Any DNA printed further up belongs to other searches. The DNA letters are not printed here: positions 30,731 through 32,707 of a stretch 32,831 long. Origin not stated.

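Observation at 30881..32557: B12-binding radical SAM enzyme embedded in a sugar-modification operon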

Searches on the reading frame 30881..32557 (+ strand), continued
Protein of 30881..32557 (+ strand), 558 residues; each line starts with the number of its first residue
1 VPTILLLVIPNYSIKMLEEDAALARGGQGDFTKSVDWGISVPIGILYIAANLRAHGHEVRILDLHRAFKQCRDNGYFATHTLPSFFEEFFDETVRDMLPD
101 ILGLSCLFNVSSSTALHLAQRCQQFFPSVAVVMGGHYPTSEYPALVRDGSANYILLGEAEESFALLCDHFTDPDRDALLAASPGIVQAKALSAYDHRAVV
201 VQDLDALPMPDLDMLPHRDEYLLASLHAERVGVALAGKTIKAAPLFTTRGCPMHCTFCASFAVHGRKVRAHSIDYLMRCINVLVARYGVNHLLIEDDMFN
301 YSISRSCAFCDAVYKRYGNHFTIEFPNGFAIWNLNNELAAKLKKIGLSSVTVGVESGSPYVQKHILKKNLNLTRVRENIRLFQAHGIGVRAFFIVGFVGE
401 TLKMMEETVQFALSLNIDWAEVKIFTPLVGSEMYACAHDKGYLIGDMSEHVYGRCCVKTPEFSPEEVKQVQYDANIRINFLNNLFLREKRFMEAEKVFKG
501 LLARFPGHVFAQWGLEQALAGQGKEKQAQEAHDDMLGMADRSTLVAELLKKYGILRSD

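Call 68: find_encoding_contigs(protein=P0021, flank=10000, max_places=1)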
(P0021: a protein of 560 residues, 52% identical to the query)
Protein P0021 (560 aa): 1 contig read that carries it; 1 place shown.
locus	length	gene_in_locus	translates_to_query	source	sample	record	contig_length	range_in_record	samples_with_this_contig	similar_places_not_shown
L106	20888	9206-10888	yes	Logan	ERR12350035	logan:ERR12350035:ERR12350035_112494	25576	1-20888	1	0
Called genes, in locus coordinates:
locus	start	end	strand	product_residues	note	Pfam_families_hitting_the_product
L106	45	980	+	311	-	PF01370:Epimerase, PF16363:GDP_Man_Dehyd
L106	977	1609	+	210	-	PF05685:Uma2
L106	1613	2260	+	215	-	-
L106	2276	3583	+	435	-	PF00005:ABC_tran, PF13304:AAA_21 (faint)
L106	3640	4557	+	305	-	PF00685:Sulfotransfer_1, PF13469:Sulfotransfer_3 (faint)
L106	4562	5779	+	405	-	PF00483:NTP_transferase, PF12804:NTP_transf_3, PF13344:Hydrolase_6 (faint), PF00702:Hydrolase (weak), PF13419:HAD_2 (faint), PF08645:PNK3P, PF13242:Hydrolase_like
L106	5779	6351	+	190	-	PF13580:SIS_2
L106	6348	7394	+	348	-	PF01073:3Beta_HSD, PF01370:Epimerase, PF04321:RmlD_sub_bind, PF16363:GDP_Man_Dehyd, PF07993:NAD_binding_4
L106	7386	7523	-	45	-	-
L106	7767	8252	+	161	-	PF00908:dTDP_sugar_isom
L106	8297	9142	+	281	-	PF01370:Epimerase, PF16363:GDP_Man_Dehyd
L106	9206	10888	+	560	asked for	PF02310:B12-binding, PF04055:Radical_SAM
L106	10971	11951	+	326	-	PF00288:GHMP_kinases_N, PF08544:GHMP_kinases_C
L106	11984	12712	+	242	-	PF04989:RMNT_CmcI, PF13578:Methyltransf_24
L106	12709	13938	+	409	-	PF13489:Methyltransf_23, PF08242:Methyltransf_12 (weak), PF08484:Methyltransf_14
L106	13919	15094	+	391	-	PF04055:Radical_SAM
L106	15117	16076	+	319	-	PF00535:Glycos_transf_2, PF13641:Glyco_tranf_2_3 (weak)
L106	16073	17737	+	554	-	PF00535:Glycos_transf_2, PF10111:Glyco_tranf_2_2, PF13506:Glyco_transf_21, PF13641:Glyco_tranf_2_3, PF08242:Methyltransf_12 (weak), PF13489:Methyltransf_23, PF08241:Methyltransf_11, PF13847:Methyltransf_31 (weak), +1 more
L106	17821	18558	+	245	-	PF08241:Methyltransf_11, PF08242:Methyltransf_12, PF13649:Methyltransf_25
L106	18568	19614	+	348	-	PF01522:Polysacc_deac_1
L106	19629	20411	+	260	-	PF04989:RMNT_CmcI (weak), PF13578:Methyltransf_24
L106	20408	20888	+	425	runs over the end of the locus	-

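Call 73: search_protein_families(library=ncbifam, proteins=[L008:3006-3614:+, L008:4671-6491:+, L008:1994-2974:+, L106:5779-6351:+, L106:4562-5779:+], max_evalue=1e-8)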
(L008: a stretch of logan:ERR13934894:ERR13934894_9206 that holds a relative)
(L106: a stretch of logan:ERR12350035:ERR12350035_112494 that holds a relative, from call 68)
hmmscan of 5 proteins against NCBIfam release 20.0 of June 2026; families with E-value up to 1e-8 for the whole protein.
L008:3006-3614:+ (202 aa): 5 families
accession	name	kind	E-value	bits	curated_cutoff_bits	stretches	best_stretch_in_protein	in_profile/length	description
TIGR00441.1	gmhA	equivalog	1.8e-32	112.5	209.45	1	39-188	5-153/154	D-sedoheptulose 7-phosphate isomerase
NF010546.0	PRK13936.1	equivalog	2.4e-32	112.3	276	1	21-190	19-190/197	phosphoheptose isomerase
NF001628.0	PRK00414.1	equivalog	7.5e-29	100.7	265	1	13-191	10-189/192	D-sedoheptulose 7-phosphate isomerase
NF010547.0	PRK13938.1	equivalog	4.5e-23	81.9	320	1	45-185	45-184/196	D-sedoheptulose 7-phosphate isomerase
NF008138.0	PRK10886.1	equivalog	8.1e-21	74.6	352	1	25-190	21-188/196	DnaA initiator-associating protein DiaA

L008:4671-6491:+ (606 aa): 24 families
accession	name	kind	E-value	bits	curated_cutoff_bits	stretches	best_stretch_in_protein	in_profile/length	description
NF006506.0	PRK08942.1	equivalog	7.9e-51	172.2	178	1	234-380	3-148/182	D-glycero-beta-D-manno-heptose 1,7-bisphosphate 7-phosphatase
TIGR01656.1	Histidinol-ppas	subfamily_domain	2.4e-39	134.6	84.15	1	236-378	2-144/149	histidinol-phosphate phosphatase domain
NF050049.1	HBPPhtaseGmhB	domain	2.7e-39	134.7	250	1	234-382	3-146/171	D-glycero-alpha-D-manno-heptose-1,7-bisphosphate 7-phosphatase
TIGR00213.1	GmhB_yaeD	subfamily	1.3e-35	122.6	149.6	1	235-382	2-152/176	D-glycero-beta-D-manno-heptose 1,7-bisphosphate 7-phosphatase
TIGR01662.1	HAD-SF-IIIA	subfamily_domain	4.7e-33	114.3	44.6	1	235-380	1-139/141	HAD-IIIA family hydrolase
NF052502.1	man1P_GTase_Rv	exception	7.6e-32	110.5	440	1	6-219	2-218/352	mannose-1-phosphate guanylyltransferase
NF045761.1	NAMPUrTaseMurU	equivalog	3.7e-29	102.2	250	1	6-226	2-222/226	N-acetylmuramate alpha-1-phosphate uridylyltransferase MurU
NF049965.1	GlMnHpPGnyltfHddC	equivalog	9.2e-28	97.4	300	1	5-196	1-187/221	D-glycero-D-manno-heptose 1-phosphate guanosyltransferase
NF005264.0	PRK06769.1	equivalog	3.8e-27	95.2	217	1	235-380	5-137/175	HAD-IIIA family hydrolase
TIGR03992.1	Arch_glmU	subfamily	9.2e-27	93.9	292.1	1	6-220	2-216/393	bifunctional sugar-1-phosphate nucleotidylyltransferase/acetyltransferase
NF041313.1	UDPGP_AglF_Halo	equivalog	2.7e-23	82.6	400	1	6-182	2-179/234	UTP--glucose-1-phosphate uridylyltransferase AglF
NF003937.0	PRK05446.1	equivalog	2.9e-23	82.5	443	1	234-398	3-168/355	bifunctional histidinol-phosphatase/imidazoleglycerol-phosphate dehydratase HisB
TIGR02623.1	G1P_cyt_trans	equivalog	3.1e-20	72.7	300.25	1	6-70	2-66/255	glucose-1-phosphate cytidylyltransferase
TIGR01261.1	hisB_Nterm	equivalog_domain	5.8e-19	68.1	140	1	235-380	2-147/161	histidinol-phosphatase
TIGR01208.1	rmlA_long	equivalog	3.8e-16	58.9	320.25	1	7-141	2-138/353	glucose-1-phosphate thymidylyltransferase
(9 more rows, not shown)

L008:1994-2974:+ (326 aa): 6 families
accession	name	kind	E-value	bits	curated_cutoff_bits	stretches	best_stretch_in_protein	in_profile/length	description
NF049969.1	GlMnHpPKinHddA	equivalog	2.2e-45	155.6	600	1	2-306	3-318/338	D-glycero-D-manno-heptose 7-phosphate kinase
NF009948.0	PRK13412.1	equivalog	4e-22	77.8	721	1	83-305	725-949/974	bifunctional fucokinase/fucose-1-phosphate guanylyltransferase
TIGR00549.1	mevalon_kin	equivalog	1.1e-20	74.2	163.05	1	50-290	43-275/276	mevalonate kinase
NF003036.0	PRK03926.1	equivalog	5.2e-19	68.4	403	1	32-306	26-281/302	mevalonate kinase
NF003006.0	PRK03817.1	equivalog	6.6e-17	61.5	443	1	28-220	22-215/352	galactokinase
NF001816.0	PRK00555.1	equivalog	3.1e-10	39.5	509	0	98-159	102-163/363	galactokinase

L106:5779-6351:+ (190 aa): 4 families
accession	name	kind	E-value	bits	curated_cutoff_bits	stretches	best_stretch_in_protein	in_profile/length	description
TIGR00441.1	gmhA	equivalog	5.6e-21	75.2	209.45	1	34-174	2-147/154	D-sedoheptulose 7-phosphate isomerase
NF001628.0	PRK00414.1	equivalog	4.4e-19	68.8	265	1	28-164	29-169/192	D-sedoheptulose 7-phosphate isomerase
NF010546.0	PRK13936.1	equivalog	1.8e-16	60.5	276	1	20-180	21-188/197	phosphoheptose isomerase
NF010547.0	PRK13938.1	equivalog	6e-10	39.1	320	1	41-179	43-186/196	D-sedoheptulose 7-phosphate isomerase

L106:4562-5779:+ (405 aa): 20 families
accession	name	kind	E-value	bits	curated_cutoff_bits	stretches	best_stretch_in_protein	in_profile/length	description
NF006506.0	PRK08942.1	equivalog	2.3e-51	173.9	178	1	238-385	3-149/182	D-glycero-beta-D-manno-heptose 1,7-bisphosphate 7-phosphatase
TIGR01656.1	Histidinol-ppas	subfamily_domain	1e-43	148.8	84.15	1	239-381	1-144/149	histidinol-phosphate phosphatase domain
TIGR01662.1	HAD-SF-IIIA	subfamily_domain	7e-34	116.9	44.6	1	240-384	2-139/141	HAD-IIIA family hydrolase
TIGR00213.1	GmhB_yaeD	subfamily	3.9e-33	114.6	149.6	1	239-378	2-144/176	D-glycero-beta-D-manno-heptose 1,7-bisphosphate 7-phosphatase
NF050049.1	HBPPhtaseGmhB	domain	4.5e-33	114.5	250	1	240-383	5-143/171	D-glycero-alpha-D-manno-heptose-1,7-bisphosphate 7-phosphatase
NF052502.1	man1P_GTase_Rv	exception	1.8e-27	96.2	440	1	10-220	2-214/352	mannose-1-phosphate guanylyltransferase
TIGR03992.1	Arch_glmU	subfamily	3.7e-26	91.9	292.1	1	10-189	2-176/393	bifunctional sugar-1-phosphate nucleotidylyltransferase/acetyltransferase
NF045761.1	NAMPUrTaseMurU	equivalog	1.4e-25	90.5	250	1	10-229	2-221/226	N-acetylmuramate alpha-1-phosphate uridylyltransferase MurU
NF005264.0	PRK06769.1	equivalog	8.8e-23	81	217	1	240-386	6-139/175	HAD-IIIA family hydrolase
NF049965.1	GlMnHpPGnyltfHddC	equivalog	3.1e-22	79.3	300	1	9-198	1-185/221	D-glycero-D-manno-heptose 1-phosphate guanosyltransferase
NF003937.0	PRK05446.1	equivalog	3.4e-21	75.6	443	1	238-398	3-163/355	bifunctional histidinol-phosphatase/imidazoleglycerol-phosphate dehydratase HisB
NF041313.1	UDPGP_AglF_Halo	equivalog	1.5e-20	73.6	400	1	10-139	2-130/234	UTP--glucose-1-phosphate uridylyltransferase AglF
TIGR01261.1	hisB_Nterm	equivalog_domain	2.4e-19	69.4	140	1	238-372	1-135/161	histidinol-phosphatase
TIGR02623.1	G1P_cyt_trans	equivalog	3.5e-19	69.2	300.25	1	10-74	2-66/255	glucose-1-phosphate cytidylyltransferase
TIGR01208.1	rmlA_long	equivalog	9e-17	61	320.25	1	11-144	2-137/353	glucose-1-phosphate thymidylyltransferase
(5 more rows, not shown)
